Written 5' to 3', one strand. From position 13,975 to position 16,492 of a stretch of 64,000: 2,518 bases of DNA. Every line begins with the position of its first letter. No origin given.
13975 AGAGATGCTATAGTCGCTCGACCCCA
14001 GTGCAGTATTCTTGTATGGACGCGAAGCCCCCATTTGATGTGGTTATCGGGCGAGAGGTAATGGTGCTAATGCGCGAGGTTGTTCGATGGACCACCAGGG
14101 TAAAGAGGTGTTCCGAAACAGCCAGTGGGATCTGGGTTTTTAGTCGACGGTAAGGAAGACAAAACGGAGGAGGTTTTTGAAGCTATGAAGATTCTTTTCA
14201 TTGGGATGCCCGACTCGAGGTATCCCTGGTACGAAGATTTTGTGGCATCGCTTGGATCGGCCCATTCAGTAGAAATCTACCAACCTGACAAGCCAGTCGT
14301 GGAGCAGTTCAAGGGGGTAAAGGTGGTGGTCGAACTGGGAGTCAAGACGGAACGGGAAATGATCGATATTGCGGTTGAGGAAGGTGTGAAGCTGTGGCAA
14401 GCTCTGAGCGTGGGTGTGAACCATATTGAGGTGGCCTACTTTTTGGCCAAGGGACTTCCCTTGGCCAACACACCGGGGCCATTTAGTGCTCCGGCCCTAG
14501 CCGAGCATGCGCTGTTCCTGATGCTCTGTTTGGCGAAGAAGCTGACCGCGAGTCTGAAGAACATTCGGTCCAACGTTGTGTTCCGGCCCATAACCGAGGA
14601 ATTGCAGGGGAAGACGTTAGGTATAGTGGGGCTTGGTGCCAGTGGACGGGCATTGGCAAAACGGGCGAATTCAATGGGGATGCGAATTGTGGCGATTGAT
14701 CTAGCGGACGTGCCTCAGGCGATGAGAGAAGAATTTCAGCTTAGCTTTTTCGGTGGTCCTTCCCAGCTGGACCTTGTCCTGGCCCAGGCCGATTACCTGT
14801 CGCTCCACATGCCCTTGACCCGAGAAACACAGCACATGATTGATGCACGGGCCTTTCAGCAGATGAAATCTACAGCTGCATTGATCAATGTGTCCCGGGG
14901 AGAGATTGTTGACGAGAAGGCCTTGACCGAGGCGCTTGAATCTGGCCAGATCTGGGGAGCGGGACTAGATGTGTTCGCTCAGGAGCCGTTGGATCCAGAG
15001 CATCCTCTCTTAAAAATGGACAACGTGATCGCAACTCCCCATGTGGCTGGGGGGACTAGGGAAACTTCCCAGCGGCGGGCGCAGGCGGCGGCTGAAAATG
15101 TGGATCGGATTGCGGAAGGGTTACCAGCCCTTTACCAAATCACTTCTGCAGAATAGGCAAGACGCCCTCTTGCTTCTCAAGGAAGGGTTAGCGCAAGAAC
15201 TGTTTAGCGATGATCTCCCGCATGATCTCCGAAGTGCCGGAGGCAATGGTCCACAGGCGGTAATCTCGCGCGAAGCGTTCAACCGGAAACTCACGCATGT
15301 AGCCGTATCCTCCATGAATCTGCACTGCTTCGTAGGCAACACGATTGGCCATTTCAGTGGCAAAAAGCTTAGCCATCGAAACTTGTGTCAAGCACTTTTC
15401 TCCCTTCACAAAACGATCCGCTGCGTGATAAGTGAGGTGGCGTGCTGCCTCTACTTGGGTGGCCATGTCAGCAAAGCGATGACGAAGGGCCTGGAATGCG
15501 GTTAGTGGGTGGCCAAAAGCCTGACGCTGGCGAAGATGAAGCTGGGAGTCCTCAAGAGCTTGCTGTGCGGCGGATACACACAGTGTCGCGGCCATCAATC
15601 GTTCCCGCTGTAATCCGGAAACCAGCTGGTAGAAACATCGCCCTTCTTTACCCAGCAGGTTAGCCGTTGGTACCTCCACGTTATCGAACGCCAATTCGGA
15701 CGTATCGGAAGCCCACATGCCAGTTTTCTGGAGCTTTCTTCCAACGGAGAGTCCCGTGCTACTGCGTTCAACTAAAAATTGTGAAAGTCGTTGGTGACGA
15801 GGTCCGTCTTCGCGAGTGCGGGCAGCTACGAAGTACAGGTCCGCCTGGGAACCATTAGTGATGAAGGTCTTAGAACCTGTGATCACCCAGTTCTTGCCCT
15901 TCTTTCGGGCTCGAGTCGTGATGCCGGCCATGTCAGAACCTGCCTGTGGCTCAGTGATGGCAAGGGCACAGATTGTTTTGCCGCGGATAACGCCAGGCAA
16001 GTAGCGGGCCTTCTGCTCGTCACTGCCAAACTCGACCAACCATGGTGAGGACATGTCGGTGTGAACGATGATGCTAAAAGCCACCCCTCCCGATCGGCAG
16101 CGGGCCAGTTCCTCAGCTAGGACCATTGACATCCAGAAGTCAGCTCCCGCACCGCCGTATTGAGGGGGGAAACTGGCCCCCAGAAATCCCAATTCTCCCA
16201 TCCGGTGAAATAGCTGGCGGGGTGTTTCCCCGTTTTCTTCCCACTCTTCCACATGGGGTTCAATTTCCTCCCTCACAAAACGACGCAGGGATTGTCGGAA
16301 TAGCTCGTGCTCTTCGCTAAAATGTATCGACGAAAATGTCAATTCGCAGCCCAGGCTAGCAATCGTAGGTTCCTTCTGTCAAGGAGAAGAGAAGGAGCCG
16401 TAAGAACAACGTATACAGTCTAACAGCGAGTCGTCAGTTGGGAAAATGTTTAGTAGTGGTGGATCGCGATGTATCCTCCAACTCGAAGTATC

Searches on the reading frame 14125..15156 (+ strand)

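Call 10: search_protein_families(library=pfam, proteins=[window:14125-15156:+], max_evalue=0.001)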
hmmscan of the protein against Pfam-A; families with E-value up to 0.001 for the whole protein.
window:14125-15156:+ (343 aa): 3 families
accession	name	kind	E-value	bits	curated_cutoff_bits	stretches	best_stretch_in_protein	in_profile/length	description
PF02826.25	2-Hacid_dh_C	-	8.1e-56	188.6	25.1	1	131-308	2-178/178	D-isomer specific 2-hydroxyacid dehydrogenase, NAD binding domain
PF00389.36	2-Hacid_dh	-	4.1e-12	46.4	24.6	1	48-335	21-129/134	D-isomer specific 2-hydroxyacid dehydrogenase, catalytic domain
PF03446.21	NAD_binding_2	-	0.00035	21.1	21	1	165-275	2-111/161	NAD binding domain of 6-phosphogluconate dehydrogenase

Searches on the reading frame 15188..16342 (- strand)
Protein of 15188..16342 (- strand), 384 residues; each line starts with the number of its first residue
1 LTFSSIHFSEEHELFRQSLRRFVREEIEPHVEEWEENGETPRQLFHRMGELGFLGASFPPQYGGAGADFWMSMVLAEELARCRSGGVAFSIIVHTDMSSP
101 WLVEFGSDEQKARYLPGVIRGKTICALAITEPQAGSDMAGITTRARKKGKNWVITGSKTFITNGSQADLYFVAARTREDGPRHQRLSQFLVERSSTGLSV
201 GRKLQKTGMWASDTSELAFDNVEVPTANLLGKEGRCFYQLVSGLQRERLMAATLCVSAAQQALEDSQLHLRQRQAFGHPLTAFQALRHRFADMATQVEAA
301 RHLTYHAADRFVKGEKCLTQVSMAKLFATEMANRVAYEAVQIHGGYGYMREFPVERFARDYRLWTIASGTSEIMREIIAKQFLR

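Call 10: search_protein_families(library=pfam, proteins=[window:15188-16342:-], max_evalue=0.001)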
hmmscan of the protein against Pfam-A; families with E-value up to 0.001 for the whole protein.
window:15188-16342:- (384 aa): 4 families
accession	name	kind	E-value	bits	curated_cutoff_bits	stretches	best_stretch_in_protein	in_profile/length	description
PF00441.29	Acyl-CoA_dh_1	-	3e-46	157.7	22.4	1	237-382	4-149/150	Acyl-CoA dehydrogenase, C-terminal domain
PF02771.21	Acyl-CoA_dh_N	-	9.7e-38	129.5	22.9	1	9-122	1-113/113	Acyl-CoA dehydrogenase, N-terminal domain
PF02770.24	Acyl-CoA_dh_M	-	3.6e-27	94.8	33.3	1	126-222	1-97/97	Acyl-CoA dehydrogenase, middle domain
PF08028.16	Acyl-CoA_dh_2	-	6.8e-17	62.5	22.7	1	250-363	2-125/134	Acyl-CoA dehydrogenase, C-terminal domain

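Call 53: find_encoding_contigs(protein=window:15188-16342:-, flank=10000, max_places=4)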
Protein window:15188-16342:- (384 aa): no gene with exactly this product is on record in the collection.
